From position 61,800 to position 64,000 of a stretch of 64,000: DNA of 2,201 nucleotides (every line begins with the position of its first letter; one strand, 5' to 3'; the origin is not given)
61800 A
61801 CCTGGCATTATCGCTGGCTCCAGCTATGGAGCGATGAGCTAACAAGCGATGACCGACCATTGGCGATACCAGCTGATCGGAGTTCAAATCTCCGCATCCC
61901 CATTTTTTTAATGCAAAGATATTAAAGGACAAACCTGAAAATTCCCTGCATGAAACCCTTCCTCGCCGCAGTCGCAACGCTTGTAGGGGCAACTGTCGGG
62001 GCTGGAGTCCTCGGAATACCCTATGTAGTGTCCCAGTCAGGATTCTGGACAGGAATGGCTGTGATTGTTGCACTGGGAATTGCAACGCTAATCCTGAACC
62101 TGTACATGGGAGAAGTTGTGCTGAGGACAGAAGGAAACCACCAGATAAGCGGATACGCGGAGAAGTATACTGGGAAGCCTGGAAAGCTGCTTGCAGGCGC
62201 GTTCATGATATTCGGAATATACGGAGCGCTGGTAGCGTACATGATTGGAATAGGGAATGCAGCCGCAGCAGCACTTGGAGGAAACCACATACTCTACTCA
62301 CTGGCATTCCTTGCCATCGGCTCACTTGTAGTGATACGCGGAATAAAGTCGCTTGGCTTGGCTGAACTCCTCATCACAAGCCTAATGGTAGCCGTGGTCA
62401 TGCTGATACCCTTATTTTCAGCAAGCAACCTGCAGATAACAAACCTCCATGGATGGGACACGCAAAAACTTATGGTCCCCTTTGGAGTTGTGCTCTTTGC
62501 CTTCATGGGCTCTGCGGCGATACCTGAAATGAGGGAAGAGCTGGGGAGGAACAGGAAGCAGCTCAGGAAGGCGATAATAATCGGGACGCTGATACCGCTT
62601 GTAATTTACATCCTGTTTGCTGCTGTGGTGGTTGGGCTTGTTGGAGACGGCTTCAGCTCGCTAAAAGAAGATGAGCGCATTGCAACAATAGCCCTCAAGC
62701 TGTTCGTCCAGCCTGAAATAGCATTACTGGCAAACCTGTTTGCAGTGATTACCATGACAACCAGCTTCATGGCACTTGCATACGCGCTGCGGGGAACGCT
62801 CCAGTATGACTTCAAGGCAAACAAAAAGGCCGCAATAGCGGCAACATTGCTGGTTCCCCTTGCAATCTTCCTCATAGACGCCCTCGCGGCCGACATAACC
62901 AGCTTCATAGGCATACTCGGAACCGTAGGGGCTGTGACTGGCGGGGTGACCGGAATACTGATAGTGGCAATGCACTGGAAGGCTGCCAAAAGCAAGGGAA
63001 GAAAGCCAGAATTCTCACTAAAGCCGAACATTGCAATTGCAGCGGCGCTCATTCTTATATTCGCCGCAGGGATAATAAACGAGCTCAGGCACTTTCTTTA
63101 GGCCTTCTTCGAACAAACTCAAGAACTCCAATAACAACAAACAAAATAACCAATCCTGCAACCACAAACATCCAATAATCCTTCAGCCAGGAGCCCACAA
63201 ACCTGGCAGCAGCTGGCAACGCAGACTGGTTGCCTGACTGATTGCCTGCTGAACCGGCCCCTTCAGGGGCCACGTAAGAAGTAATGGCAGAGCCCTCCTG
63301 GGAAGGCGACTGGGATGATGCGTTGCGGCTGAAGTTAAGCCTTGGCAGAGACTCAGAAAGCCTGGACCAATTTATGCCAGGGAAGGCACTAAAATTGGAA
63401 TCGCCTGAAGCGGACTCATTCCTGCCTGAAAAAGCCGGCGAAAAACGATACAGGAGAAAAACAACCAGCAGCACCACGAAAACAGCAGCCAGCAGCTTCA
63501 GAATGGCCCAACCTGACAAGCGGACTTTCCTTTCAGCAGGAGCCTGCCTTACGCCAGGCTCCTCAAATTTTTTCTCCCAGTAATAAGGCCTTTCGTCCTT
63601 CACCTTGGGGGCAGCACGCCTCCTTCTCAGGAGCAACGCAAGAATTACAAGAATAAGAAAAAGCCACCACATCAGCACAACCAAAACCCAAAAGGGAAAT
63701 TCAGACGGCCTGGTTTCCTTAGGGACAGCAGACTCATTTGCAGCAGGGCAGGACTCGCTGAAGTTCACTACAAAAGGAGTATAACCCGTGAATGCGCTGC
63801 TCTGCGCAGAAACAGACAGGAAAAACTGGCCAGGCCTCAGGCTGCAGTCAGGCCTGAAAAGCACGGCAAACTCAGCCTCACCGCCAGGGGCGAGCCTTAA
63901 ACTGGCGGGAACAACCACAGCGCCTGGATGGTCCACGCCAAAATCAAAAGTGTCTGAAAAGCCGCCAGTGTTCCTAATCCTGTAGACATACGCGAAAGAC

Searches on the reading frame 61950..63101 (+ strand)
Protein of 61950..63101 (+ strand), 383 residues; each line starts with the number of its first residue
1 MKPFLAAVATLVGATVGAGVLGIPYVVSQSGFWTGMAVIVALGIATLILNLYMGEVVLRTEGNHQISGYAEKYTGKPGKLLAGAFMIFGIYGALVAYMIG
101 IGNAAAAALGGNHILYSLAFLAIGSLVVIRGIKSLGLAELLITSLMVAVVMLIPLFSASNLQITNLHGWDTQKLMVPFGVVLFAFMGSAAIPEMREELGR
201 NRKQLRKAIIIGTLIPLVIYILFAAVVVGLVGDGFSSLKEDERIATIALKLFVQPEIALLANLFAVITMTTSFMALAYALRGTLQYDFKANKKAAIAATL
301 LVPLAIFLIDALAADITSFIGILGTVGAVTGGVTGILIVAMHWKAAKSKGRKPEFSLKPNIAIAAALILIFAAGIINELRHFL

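Call 25: search_protein_families(library=pfam, proteins=[window:61950-63101:+], max_evalue=0.001)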
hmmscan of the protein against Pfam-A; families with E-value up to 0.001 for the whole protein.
window:61950-63101:+ (383 aa): 4 families
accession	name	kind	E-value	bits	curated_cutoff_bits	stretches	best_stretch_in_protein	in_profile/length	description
PF03222.19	Trp_Tyr_perm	-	9.1e-31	107.8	22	1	4-373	5-388/393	Tryptophan/tyrosine permease family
PF01490.24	Aa_trans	-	2.1e-17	63.3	25.6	1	5-375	6-405/410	Transmembrane amino acid transporter protein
PF13520.12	AA_permease_2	-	6.4e-11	42.3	27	1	5-289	4-304/427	Amino acid permease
PF03845.19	Spore_permease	-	6.3e-06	25.7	23.4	1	10-309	10-314/321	Spore germination protein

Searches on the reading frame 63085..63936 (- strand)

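Call 25: search_protein_families(library=pfam, proteins=[window:63085-63936:-], max_evalue=0.001)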
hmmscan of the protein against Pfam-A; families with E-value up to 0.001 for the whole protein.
window:63085-63936:- (283 aa): 1 family
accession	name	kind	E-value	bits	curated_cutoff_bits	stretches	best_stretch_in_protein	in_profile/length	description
PF14575.11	EphA2_TM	-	0.00032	21.7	28.9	0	86-119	4-37/74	Ephrin type-A receptor 2 transmembrane domain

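Call 50: search_protein_families(library=ncbifam, proteins=[window:63085-63936:-], max_evalue=0.001)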
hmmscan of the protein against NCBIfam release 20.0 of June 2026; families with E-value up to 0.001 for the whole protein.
window:63085-63936:- (283 aa): 0 families
